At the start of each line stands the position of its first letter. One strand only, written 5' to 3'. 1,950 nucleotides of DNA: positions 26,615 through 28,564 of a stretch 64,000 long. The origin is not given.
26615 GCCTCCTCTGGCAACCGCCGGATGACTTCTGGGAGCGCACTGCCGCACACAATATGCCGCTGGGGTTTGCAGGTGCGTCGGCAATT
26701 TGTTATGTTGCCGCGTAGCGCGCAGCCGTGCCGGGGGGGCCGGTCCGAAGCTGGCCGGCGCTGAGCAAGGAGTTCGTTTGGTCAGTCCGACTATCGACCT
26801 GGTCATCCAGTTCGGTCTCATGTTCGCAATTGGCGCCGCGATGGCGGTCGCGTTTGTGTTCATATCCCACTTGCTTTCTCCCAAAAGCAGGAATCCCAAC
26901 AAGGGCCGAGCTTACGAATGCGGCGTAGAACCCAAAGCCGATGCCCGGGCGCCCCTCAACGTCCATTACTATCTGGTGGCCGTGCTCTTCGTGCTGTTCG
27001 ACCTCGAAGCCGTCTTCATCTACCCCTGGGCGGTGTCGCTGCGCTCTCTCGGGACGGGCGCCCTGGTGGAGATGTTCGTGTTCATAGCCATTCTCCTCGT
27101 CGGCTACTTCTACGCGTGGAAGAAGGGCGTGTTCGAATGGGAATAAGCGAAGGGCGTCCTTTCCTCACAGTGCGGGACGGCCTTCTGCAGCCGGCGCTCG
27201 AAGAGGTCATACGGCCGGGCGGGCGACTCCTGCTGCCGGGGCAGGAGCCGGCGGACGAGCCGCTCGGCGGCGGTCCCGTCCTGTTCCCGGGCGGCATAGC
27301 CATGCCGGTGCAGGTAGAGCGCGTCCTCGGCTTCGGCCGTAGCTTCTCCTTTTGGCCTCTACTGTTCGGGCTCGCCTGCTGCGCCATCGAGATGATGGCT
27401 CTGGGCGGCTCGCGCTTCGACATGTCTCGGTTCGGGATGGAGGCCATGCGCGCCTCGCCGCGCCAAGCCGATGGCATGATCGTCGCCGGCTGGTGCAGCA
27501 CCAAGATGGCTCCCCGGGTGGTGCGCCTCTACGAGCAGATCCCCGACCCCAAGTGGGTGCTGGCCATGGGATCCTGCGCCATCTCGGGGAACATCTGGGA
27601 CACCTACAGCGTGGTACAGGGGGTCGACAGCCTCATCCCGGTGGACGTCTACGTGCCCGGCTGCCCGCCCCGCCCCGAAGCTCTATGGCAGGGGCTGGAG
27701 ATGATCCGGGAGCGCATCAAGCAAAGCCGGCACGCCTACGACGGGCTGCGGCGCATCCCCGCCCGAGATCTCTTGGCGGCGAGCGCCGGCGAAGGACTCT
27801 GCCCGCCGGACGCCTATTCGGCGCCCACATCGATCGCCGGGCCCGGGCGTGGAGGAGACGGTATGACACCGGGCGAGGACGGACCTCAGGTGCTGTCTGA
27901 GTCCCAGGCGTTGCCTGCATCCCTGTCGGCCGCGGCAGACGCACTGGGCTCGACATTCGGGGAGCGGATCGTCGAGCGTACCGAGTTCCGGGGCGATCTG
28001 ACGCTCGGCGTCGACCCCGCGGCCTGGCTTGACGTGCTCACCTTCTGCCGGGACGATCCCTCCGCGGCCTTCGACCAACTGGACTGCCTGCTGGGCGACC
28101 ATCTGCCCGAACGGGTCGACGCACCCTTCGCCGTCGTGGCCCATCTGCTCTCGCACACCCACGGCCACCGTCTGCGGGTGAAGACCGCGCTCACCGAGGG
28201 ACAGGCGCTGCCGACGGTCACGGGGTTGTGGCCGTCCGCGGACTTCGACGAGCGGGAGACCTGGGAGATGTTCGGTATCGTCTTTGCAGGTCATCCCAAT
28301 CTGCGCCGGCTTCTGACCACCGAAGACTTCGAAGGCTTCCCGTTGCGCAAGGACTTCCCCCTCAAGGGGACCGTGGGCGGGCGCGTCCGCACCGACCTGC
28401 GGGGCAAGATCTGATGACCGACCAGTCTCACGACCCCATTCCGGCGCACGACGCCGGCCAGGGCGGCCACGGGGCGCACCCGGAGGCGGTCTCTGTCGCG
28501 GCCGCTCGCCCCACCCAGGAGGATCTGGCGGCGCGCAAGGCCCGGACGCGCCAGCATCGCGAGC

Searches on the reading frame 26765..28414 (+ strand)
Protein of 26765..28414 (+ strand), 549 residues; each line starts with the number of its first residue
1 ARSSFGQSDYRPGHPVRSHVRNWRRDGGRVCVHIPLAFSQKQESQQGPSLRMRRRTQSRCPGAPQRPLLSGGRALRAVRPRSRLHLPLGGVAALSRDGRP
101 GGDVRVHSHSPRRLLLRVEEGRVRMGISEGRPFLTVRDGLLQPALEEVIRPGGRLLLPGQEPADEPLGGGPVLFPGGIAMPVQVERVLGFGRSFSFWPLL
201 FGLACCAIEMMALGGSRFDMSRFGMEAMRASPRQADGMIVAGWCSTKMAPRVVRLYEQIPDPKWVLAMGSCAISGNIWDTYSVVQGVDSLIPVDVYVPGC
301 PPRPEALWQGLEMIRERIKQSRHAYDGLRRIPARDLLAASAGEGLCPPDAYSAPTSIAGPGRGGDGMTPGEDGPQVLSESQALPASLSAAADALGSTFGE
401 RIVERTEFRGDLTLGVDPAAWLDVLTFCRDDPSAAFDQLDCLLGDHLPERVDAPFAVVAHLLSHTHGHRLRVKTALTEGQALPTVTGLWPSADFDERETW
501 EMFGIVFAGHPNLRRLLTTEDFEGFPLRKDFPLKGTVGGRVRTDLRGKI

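Call 73: search_protein_families(library=pfam, max_evalue=0.00001, proteins=[window:26765-28414:+])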
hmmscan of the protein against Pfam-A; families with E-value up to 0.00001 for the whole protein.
window:26765-28414:+ (549 aa): 2 families
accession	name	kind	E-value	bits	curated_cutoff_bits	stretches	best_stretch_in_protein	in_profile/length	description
PF00329.25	Complex1_30kDa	-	5.5e-39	134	22.5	1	416-536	3-123/124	Respiratory-chain NADH dehydrogenase, 30 Kd subunit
PF01058.29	Oxidored_q6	-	3.1e-26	92.1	27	1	205-313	1-127/128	NADH ubiquinone oxidoreductase, 20 Kd subunit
